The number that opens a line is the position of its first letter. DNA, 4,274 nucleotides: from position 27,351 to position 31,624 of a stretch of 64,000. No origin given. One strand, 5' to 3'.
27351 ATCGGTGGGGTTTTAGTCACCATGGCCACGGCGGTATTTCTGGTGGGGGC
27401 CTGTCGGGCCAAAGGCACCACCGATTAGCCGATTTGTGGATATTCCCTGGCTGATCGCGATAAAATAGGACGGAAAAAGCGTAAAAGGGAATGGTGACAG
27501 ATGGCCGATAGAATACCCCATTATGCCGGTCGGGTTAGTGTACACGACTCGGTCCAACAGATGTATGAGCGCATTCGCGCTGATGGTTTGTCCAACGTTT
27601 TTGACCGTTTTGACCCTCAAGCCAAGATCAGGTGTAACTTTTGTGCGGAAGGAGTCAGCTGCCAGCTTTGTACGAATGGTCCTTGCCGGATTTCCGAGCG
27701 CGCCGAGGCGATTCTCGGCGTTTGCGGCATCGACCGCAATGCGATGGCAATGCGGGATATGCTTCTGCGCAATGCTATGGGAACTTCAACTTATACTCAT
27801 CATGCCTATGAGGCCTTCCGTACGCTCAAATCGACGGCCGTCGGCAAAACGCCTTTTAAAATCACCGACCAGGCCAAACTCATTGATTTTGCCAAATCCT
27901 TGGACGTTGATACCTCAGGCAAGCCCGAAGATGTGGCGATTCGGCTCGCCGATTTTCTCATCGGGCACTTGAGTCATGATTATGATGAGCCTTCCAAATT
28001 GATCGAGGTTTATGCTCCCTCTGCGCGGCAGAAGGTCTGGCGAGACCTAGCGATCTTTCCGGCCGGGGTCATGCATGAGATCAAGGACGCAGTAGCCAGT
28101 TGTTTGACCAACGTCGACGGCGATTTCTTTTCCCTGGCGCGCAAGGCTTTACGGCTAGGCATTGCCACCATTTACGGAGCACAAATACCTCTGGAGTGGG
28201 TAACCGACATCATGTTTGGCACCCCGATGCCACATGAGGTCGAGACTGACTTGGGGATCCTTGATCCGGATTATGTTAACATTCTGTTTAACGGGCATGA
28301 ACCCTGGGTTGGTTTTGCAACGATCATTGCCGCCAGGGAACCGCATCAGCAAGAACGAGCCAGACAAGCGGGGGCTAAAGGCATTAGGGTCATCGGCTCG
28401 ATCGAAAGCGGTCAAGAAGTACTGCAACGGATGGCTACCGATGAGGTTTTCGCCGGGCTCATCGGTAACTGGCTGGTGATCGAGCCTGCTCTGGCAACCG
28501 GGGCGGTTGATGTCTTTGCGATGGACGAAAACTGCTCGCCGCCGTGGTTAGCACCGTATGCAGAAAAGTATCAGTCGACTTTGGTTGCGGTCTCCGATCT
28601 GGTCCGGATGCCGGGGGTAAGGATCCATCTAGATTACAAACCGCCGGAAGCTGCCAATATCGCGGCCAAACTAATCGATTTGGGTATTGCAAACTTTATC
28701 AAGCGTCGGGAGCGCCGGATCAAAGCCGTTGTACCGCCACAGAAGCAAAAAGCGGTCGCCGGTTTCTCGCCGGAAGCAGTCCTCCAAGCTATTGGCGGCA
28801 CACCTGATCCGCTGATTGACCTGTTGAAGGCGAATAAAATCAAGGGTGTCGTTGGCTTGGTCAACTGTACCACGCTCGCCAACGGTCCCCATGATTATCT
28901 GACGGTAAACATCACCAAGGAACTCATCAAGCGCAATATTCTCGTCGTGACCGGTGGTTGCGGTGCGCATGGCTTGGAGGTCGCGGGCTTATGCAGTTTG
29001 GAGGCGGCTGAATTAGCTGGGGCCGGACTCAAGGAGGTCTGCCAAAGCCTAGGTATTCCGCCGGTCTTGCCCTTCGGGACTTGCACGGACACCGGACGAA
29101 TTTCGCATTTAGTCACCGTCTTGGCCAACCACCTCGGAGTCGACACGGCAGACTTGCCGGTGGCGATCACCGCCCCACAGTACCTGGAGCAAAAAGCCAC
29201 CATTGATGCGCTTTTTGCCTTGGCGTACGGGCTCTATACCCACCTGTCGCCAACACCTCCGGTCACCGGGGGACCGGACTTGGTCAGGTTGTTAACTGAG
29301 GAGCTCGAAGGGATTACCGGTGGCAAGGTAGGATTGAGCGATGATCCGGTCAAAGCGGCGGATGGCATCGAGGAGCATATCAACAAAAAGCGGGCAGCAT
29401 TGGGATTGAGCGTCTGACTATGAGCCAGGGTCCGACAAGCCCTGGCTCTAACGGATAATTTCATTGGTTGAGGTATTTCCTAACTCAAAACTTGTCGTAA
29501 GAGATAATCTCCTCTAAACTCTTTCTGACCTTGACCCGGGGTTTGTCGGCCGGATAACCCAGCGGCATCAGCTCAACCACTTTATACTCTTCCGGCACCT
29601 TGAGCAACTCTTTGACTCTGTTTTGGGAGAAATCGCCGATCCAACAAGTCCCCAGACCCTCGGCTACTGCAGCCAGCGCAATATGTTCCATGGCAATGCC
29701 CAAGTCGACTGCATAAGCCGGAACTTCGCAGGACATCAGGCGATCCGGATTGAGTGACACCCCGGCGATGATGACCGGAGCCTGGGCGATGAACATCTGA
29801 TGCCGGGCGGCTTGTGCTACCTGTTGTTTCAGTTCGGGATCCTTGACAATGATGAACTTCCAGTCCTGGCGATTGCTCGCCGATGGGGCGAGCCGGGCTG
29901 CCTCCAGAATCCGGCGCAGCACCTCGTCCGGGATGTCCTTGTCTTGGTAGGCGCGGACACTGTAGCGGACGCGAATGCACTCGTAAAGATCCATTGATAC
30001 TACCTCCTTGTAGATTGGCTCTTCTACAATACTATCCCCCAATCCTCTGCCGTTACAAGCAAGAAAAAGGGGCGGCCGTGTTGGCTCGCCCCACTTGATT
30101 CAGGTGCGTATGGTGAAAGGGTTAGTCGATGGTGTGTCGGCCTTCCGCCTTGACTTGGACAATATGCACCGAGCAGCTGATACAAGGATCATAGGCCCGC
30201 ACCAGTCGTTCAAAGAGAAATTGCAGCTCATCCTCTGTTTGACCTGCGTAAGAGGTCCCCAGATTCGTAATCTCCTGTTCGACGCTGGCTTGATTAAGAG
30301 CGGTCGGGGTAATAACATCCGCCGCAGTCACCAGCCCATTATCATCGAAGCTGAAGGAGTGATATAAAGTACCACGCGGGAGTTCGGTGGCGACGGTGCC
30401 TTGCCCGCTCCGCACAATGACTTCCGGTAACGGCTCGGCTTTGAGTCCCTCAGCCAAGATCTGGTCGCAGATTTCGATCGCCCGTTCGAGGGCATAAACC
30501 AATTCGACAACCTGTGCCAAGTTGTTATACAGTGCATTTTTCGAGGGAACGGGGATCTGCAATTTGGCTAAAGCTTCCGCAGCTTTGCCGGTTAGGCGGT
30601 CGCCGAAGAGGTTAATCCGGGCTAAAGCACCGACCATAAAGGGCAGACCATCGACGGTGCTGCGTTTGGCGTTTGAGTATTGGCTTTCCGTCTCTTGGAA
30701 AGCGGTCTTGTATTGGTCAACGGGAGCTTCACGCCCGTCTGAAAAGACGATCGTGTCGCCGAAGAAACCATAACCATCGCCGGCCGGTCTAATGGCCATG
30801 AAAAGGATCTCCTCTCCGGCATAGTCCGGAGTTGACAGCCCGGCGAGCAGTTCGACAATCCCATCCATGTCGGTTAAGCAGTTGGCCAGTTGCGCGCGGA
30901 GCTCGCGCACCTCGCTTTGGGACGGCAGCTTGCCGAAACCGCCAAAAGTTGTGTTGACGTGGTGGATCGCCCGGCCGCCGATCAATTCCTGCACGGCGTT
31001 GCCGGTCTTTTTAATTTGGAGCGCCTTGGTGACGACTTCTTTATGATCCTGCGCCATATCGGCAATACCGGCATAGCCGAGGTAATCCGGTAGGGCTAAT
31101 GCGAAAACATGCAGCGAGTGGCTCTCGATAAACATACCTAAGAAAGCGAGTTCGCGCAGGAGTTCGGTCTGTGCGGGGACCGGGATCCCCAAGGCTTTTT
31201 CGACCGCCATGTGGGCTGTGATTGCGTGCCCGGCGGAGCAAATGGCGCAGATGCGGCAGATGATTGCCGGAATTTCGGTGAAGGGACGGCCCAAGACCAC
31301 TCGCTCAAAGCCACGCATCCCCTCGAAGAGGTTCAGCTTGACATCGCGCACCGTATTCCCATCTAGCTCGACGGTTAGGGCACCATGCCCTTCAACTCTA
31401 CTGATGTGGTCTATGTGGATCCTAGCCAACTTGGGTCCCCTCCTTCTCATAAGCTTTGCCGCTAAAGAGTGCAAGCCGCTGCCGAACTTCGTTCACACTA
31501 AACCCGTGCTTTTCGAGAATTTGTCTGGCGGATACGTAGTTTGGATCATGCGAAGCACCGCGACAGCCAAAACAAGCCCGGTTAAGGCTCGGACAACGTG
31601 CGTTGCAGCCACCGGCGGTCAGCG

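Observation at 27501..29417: CooS-family protein lacking the Cys-Cys pair that ligates the unique Fe of the Ni,Fe C-cluster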

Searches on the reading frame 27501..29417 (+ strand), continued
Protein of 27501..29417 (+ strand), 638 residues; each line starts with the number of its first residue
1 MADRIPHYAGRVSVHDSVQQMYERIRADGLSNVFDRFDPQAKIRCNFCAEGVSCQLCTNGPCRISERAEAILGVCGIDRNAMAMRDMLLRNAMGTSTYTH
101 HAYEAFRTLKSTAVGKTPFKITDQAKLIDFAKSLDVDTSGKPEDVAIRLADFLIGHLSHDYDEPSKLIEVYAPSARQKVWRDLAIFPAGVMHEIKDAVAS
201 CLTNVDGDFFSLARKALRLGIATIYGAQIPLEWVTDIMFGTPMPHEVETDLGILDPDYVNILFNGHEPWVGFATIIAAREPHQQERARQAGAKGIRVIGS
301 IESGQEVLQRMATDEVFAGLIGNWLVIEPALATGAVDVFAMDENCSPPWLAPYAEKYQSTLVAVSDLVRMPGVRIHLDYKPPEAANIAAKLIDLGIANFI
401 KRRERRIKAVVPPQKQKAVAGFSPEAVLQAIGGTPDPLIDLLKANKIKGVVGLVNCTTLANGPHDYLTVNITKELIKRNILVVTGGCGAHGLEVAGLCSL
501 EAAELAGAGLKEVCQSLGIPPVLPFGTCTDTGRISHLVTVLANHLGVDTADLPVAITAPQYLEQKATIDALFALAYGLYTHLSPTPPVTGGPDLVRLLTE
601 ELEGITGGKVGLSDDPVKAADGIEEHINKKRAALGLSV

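Call 11: find_homologous_proteins(query=window:27501-29417:+, max_evalue=1e-20)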
Query window:27501-29417:+ (638 aa): 2127 proteins with E <= 1e-20 among 8000 candidates; the best 120 are listed.
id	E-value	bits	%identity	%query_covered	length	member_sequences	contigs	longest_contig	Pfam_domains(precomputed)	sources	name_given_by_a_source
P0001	0.0e+0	1450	100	100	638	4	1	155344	PF03063.26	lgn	-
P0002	0.0e+0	1318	88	100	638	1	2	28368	PF03063.26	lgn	-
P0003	0.0e+0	1138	78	98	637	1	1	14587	PF03063.26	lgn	-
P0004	0.0e+0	1125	77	98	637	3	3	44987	PF03063.26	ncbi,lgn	-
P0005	0.0e+0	1113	77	98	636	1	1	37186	PF03063.26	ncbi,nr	ncbi:MAG: anaerobic carbon-monoxide dehydrogenase catalytic subunit [Thermoanaerobacteraceae bacteri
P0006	0.0e+0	1105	77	98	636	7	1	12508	PF03063.26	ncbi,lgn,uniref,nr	ncbi:carbon-monoxide dehydrogenase catalytic subunit [Desulfofundulus australicus DSM 11792]|uniref:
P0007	0.0e+0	1099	76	100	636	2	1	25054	PF03063.26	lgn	-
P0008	0.0e+0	1099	75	98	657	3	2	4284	PF03063.26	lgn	-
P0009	0.0e+0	1098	73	100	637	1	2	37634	PF03063.26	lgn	-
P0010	0.0e+0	1097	76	98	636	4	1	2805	PF03063.26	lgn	-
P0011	0.0e+0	1096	76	98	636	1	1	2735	PF03063.26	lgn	-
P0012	0.0e+0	1095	76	98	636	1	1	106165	PF03063.26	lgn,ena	-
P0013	0.0e+0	1094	76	98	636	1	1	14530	PF03063.26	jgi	-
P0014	0.0e+0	1090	73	100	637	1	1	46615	PF03063.26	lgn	-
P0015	0.0e+0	1090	74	100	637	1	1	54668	PF03063.26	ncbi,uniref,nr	ncbi:anaerobic carbon-monoxide dehydrogenase catalytic subunit [Desulfolucanica intricata]|uniref:an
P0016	0.0e+0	1086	74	100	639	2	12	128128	PF03063.26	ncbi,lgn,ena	-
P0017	0.0e+0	1081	73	98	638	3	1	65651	PF03063.26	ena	-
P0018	0.0e+0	1080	74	100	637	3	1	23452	PF03063.26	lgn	-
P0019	0.0e+0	1079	74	100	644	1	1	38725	PF03063.26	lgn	-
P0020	0.0e+0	1077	75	98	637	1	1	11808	PF03063.26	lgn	-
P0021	0.0e+0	1075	74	98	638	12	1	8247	PF03063.26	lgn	-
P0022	0.0e+0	1073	72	100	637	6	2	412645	PF03063.26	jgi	-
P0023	0.0e+0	1071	73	100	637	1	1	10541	PF03063.26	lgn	-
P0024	0.0e+0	1070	72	100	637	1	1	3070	PF03063.26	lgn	-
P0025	0.0e+0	1070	73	98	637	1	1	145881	PF03063.26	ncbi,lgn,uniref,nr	ncbi:anaerobic carbon-monoxide dehydrogenase catalytic subunit [Desulfallas thermosapovorans]|uniref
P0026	0.0e+0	1069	73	98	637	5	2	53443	PF03063.26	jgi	-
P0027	0.0e+0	1067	72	100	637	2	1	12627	PF03063.26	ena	-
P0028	0.0e+0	1067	73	99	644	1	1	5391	PF03063.26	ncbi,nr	ncbi:MAG TPA: anaerobic carbon-monoxide dehydrogenase catalytic subunit [Firmicutes bacterium]|nr:an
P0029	0.0e+0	1065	72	100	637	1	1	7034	PF03063.26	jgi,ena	-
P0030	0.0e+0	1065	73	100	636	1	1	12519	PF03063.26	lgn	-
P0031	0.0e+0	1064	72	100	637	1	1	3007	PF03063.26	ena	-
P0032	0.0e+0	1062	73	100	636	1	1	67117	PF03063.26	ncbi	ncbi:MAG: anaerobic carbon-monoxide dehydrogenase catalytic subunit [Carboxydocellales bacterium]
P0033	0.0e+0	1061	70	100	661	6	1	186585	PF03063.26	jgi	jgi:carbon-monoxide dehydrogenase catalytic subunit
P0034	0.0e+0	1061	73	98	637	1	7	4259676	PF03063.26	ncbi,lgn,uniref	ncbi:anaerobic carbon-monoxide dehydrogenase catalytic subunit [Desulfoscipio sp. XC116]|uniref:anae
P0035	0.0e+0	1061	72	100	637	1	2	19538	PF03063.26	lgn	-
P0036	0.0e+0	1060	73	100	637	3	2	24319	PF03063.26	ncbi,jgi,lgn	-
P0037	0.0e+0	1060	73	98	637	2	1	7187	PF03063.26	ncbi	ncbi:MAG: anaerobic carbon-monoxide dehydrogenase catalytic subunit [Bacillota bacterium]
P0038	0.0e+0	1059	72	100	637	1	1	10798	PF03063.26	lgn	-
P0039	0.0e+0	1058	72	98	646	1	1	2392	PF03063.26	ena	-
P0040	0.0e+0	1057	72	100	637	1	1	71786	PF03063.26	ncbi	ncbi:MAG: anaerobic carbon-monoxide dehydrogenase catalytic subunit [Thermincolia bacterium]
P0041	0.0e+0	1056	72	100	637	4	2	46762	PF03063.26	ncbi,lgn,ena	-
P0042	0.0e+0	1056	73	98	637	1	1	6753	PF03063.26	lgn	-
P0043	0.0e+0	1055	73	100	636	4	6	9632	PF03063.26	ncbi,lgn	-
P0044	0.0e+0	1055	72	100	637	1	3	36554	PF03063.26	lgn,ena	-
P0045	0.0e+0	1054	72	98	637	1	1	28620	PF03063.26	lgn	-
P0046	0.0e+0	1054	72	98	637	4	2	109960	PF03063.26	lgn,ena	-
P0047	0.0e+0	1054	72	100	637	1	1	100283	PF03063.26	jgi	-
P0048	0.0e+0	1053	73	100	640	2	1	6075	PF03063.26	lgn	-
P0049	0.0e+0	1053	72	100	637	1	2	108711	PF03063.26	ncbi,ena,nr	ncbi:MAG: anaerobic carbon-monoxide dehydrogenase catalytic subunit [Clostridia bacterium]|nr:anaero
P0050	0.0e+0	1052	72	98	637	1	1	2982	PF03063.26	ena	-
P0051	0.0e+0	1051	72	98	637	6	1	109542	PF03063.26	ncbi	-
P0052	0.0e+0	1051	71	100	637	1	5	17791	PF03063.26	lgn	-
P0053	0.0e+0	1051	72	100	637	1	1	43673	PF03063.26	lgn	-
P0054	0.0e+0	1050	73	98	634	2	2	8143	PF03063.26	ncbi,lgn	ncbi:MAG: anaerobic carbon-monoxide dehydrogenase catalytic subunit [bacterium]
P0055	0.0e+0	1049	72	99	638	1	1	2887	PF03063.26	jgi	jgi:carbon-monoxide dehydrogenase catalytic subunit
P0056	0.0e+0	1048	71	100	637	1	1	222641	PF03063.26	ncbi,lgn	ncbi:MAG: anaerobic carbon-monoxide dehydrogenase catalytic subunit [Bacillota bacterium]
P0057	0.0e+0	1044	71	100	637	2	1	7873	PF03063.26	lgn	-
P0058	0.0e+0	1044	73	98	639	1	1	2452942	PF03063.26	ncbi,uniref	ncbi:anaerobic carbon-monoxide dehydrogenase catalytic subunit [Natroniella sp. ANB-PHB2]|uniref:ana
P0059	0.0e+0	1044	71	100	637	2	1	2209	PF03063.26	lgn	-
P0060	0.0e+0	1040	71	98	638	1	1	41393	PF03063.26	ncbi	-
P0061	0.0e+0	1039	71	100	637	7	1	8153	PF03063.26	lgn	-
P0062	0.0e+0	1037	71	100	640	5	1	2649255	PF03063.26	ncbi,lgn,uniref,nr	ncbi:carbon-monoxide dehydrogenase, catalytic subunit [Halobacteroides halobius DSM 5150]|uniref:Car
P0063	0.0e+0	1037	70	100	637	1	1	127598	PF03063.26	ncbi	ncbi:anaerobic carbon-monoxide dehydrogenase catalytic subunit [Peptococcaceae bacterium 1198_IL3148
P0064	0.0e+0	1036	69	100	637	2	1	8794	PF03063.26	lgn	-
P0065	0.0e+0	1033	71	99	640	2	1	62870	PF03063.26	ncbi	-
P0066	0.0e+0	1033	71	98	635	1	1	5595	PF03063.26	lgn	-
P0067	0.0e+0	1031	70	100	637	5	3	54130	PF03063.26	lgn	-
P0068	0.0e+0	1031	70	100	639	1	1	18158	PF03063.26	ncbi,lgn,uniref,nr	ncbi:anaerobic carbon-monoxide dehydrogenase catalytic subunit [Natroniella acetigena]|uniref:anaero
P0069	0.0e+0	1030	71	98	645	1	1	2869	PF03063.26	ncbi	-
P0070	0.0e+0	1027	70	100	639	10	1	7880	PF03063.26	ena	-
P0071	0.0e+0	1027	70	100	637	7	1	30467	PF03063.26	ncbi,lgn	-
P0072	0.0e+0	1026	71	100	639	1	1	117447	PF03063.26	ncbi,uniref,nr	ncbi:anaerobic carbon-monoxide dehydrogenase catalytic subunit [Natroniella sulfidigena]|uniref:anae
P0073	0.0e+0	1025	70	100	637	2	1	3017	PF03063.26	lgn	-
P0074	0.0e+0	1025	70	99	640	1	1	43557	PF03063.26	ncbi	-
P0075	0.0e+0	1021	70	98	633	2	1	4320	PF03063.26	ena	-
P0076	0.0e+0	1018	70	98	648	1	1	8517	PF03063.26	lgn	-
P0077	0.0e+0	1017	69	100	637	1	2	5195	PF03063.26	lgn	-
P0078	0.0e+0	1017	69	100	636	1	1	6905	PF03063.26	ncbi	-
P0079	0.0e+0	1016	70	100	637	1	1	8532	PF03063.26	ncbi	-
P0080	0.0e+0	1016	69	98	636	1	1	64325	PF03063.26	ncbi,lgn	ncbi:MAG: anaerobic carbon-monoxide dehydrogenase catalytic subunit [Bacillota bacterium]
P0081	0.0e+0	1016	69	100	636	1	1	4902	PF03063.26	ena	-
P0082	0.0e+0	1016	69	100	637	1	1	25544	PF03063.26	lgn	-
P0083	0.0e+0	1015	69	100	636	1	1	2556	PF03063.26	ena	-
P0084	0.0e+0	1013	68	100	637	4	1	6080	PF03063.26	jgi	-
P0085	0.0e+0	1013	70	100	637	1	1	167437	PF03063.26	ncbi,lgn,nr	ncbi:MAG: anaerobic carbon-monoxide dehydrogenase catalytic subunit [Firmicutes bacterium]|nr:anaero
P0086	0.0e+0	1013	68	100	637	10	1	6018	PF03063.26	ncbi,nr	ncbi:MAG: anaerobic carbon-monoxide dehydrogenase catalytic subunit [Clostridia bacterium]|nr:anaero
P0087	0.0e+0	1013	69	100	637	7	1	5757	PF03063.26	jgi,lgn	jgi:carbon-monoxide dehydrogenase catalytic subunit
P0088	0.0e+0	1012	69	98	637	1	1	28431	PF03063.26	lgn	-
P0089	0.0e+0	1011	69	100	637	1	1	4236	PF03063.26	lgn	-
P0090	0.0e+0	1011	68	100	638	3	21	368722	PF03063.26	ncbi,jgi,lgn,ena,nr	ncbi:MAG: carbon monoxide dehydrogenase [Clostridiaceae bacterium BRH_c20a]|nr:MAG: carbon monoxide 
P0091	0.0e+0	1010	68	100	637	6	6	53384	PF03063.26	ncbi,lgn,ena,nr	ncbi:MAG: anaerobic carbon-monoxide dehydrogenase catalytic subunit [Clostridia bacterium]|nr:anaero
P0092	9.9e-298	1007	69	98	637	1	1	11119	PF03063.26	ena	-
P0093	1.4e-297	1006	68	100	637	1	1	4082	PF03063.26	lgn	-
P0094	1.8e-297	1006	69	98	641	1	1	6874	PF03063.26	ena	-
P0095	8.9e-297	1004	68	100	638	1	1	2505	PF03063.26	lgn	-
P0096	2.0e-295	999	68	100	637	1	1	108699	PF03063.26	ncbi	ncbi:MAG: anaerobic carbon-monoxide dehydrogenase catalytic subunit [Peptococcaceae bacterium]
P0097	4.8e-295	998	70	98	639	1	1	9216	PF03063.26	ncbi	-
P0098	7.3e-295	997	68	100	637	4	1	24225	PF03063.26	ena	-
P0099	8.7e-295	997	68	100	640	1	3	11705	PF03063.26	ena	-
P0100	9.9e-295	997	68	100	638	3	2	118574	PF03063.26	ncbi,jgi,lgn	-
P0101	2.4e-294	996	68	100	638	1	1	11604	PF03063.26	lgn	-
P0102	1.2e-292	990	67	98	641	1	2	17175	PF03063.26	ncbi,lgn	ncbi:MAG: anaerobic carbon-monoxide dehydrogenase catalytic subunit [Bacillota bacterium]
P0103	3.0e-292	989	68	98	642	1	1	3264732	PF03063.26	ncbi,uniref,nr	ncbi:anaerobic carbon-monoxide dehydrogenase catalytic subunit [Natranaerofaba carboxydovora]|uniref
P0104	6.2e-292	988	68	98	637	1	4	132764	PF03063.26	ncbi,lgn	-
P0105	2.1e-291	986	69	98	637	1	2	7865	PF03063.26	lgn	-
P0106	7.2e-291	984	67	98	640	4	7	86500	PF03063.26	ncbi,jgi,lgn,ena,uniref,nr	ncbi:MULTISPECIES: anaerobic carbon-monoxide dehydrogenase catalytic subunit [unclassified Candidatu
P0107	7.4e-291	984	67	100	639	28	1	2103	PF03063.26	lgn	-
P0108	9.0e-291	984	69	98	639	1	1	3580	PF03063.26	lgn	-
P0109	1.0e-290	984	67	98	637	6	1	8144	PF03063.26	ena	-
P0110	3.2e-290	982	68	98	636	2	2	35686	PF03063.26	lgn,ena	-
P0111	3.4e-289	979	69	97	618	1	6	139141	PF03063.26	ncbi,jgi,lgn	-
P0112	8.4e-289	977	68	98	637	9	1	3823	PF03063.26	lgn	-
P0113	1.2e-288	977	67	100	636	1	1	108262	PF03063.26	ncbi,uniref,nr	ncbi:carbon-monoxide dehydrogenase, catalytic subunit [Thermosinus carboxydivorans Nor1]|uniref:Carb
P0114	1.5e-288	977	68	98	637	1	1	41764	PF03063.26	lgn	-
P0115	2.2e-288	976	67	98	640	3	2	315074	PF03063.26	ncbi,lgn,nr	ncbi:MAG: anaerobic carbon-monoxide dehydrogenase catalytic subunit [Firmicutes bacterium]|nr:anaero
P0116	6.5e-288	974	67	98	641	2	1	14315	PF03063.26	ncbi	ncbi:MAG: anaerobic carbon-monoxide dehydrogenase catalytic subunit [Bacillota bacterium]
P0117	6.8e-288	974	66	98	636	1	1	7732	PF03063.26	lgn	-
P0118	4.2e-287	972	69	98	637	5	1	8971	PF03063.26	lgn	-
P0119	1.2e-285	967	69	95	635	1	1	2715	PF04205.20,PF03063.26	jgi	-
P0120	2.8e-285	966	67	98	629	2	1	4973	PF03063.26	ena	-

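Call 12: find_related_loci(query=window:27501-29417:+, collection=genome_contigs, flank=10000)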
Query window:27501-29417:+ (638 aa) in genome_contigs; peptide patterns used: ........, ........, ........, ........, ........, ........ (x = any residue, [..] = any of these).
137 stretches matched a pattern; 61 encode a relative of the query (tblastn E <= 1e-3); 59 distinct loci.
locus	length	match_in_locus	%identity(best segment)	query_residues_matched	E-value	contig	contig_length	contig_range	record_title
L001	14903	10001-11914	93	1-638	0e+0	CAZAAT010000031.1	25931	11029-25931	MAG TPA_asm: uncultured Bacilli bacterium isolate binchicken_co173_424 genome assembly, contig: NODE_6433_length_25931_c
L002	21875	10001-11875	77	12-636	0e+0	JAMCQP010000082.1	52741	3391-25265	MAG: Bacillota bacterium isolate FK_Sedi_A_Bin.38 NODE_1079_length_52741_cov_4.50017, whole genome shotgun sequence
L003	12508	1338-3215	77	10-636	0e+0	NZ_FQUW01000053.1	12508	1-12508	Desulfofundulus australicus DSM 11792, whole genome shotgun sequence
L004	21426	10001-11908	76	1-636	0e+0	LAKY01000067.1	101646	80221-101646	Clostridiales bacterium PH28_bin88 ph28_123, whole genome shotgun sequence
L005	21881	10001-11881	73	10-636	0e+0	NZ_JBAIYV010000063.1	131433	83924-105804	Desulfotomaculum sp. 1211_IL3151 NODE_12_length_131433_cov_22.981928, whole genome shotgun sequence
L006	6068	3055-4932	73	10-636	0e+0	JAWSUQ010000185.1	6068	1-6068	MAG: Bacillota bacterium isolate B4G8CH4-15 NODE_185_length_6068_cov_2.929060, whole genome shotgun sequence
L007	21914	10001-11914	73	1-638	0e+0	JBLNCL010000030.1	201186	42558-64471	MAG: Betaproteobacteria bacterium isolate MAG126 PRJNA950955_bin33_renamed_29, whole genome shotgun sequence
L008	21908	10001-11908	73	1-636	0e+0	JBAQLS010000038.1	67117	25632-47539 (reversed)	MAG: Carboxydocellales bacterium isolate MFD12068_ilm_asm_bin15 k127_4551, whole genome shotgun sequence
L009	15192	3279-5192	73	1-638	0e+0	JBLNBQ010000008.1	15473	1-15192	MAG: Chitinophagales bacterium isolate MAG147 PRJNA950955_bin9_renamed_7, whole genome shotgun sequence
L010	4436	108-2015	73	1-636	0e+0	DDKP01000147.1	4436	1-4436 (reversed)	MAG TPA_asm: Firmicutes bacterium UBA2595 UBA2595_contig_2100, whole genome shotgun sequence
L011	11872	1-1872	74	12-636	0e+0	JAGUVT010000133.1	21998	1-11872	MAG: Deltaproteobacteria bacterium isolate DeMMO5_3 c_000000015232, whole genome shotgun sequence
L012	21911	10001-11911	72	1-637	0e+0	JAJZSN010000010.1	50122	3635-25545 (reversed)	MAG: Bacillota bacterium isolate SKS3.bin3 NODE_952_length_50122_cov_2.069527, whole genome shotgun sequence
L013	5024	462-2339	73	10-636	0e+0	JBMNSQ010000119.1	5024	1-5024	MAG: bacterium isolate SBF912SR3HQ0006 scaffold_32972_c1, whole genome shotgun sequence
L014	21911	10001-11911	71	1-636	0e+0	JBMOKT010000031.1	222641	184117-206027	MAG: Bacillota bacterium isolate Betzabe_MAG005 MAG005_31, whole genome shotgun sequence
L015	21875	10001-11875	72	11-636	0e+0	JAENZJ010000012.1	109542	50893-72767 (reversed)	MAG: Thermincola ferriacetica isolate BM5_bin.4 BM5_bin4_NODE_87_length_109542_cov_8.713610, whole genome shotgun sequen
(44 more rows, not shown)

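Call 29: find_encoding_contigs(protein=P0001, flank=10000, max_places=3)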
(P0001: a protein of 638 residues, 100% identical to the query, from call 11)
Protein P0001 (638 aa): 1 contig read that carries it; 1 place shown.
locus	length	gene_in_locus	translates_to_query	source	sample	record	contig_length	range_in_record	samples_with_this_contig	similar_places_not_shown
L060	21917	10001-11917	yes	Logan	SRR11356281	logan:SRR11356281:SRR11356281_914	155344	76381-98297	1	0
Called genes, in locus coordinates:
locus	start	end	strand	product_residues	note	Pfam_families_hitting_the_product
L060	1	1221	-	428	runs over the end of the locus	PF09861:Lar_N, PF21113:LarA_C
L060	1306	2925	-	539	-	PF01663:Phosphodiest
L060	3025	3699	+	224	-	PF01810:LysE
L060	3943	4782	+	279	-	PF01656:CbiA, PF02374:ArsA_ATPase (faint), PF10609:ParA, PF13614:AAA_31 (weak)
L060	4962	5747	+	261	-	PF01047:MarR (weak), PF09339:HTH_IclR, PF12802:MarR_2, PF13463:HTH_27 (weak), PF25212:HVO_A0114 (faint), PF01614:IclR_C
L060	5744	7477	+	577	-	PF04389:Peptidase_M28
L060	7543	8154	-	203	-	PF01966:HD (weak)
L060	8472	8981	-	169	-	PF26347:YtrI_C (weak)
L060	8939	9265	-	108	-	PF14034:Spore_YtrH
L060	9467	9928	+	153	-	-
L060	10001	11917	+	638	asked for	PF03063:Prismane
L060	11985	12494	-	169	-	PF00881:Nitroreductase, PF14512:TM1586_NiRdase, PF00881:Nitroreductase, PF14512:TM1586_NiRdase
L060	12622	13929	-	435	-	PF27537:HoxH (weak), PF00374:NiFeSe_Hases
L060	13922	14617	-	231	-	PF01058:Oxidored_q6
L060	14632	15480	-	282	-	PF00970:FAD_binding_6 (weak), PF00175:NAD_binding_1, PF10418:DHODB_Fe-S_bind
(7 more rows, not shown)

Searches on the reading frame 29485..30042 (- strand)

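Call 18: search_protein_families(library=pfam, proteins=[window:29485-30042:-], max_evalue=0.001)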
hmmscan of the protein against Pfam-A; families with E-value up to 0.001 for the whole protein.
window:29485-30042:- (185 aa): 2 families
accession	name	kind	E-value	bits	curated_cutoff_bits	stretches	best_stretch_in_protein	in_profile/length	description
PF00881.29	Nitroreductase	-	6.5e-33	114.7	23.5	2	23-89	1-67/167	Nitroreductase family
PF14512.11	TM1586_NiRdase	-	1.7e-24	87.1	27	2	109-183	79-152/215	Putative TM nitroreductase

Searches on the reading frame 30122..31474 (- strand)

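Call 18: search_protein_families(library=pfam, proteins=[window:30122-31474:-], max_evalue=0.001)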
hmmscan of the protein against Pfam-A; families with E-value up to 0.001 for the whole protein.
window:30122-31474:- (450 aa): 1 family
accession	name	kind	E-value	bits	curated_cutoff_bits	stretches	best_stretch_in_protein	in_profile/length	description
PF00374.24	NiFeSe_Hases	-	5e-29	102.1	25.8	2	54-146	1-94/508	Nickel-dependent hydrogenase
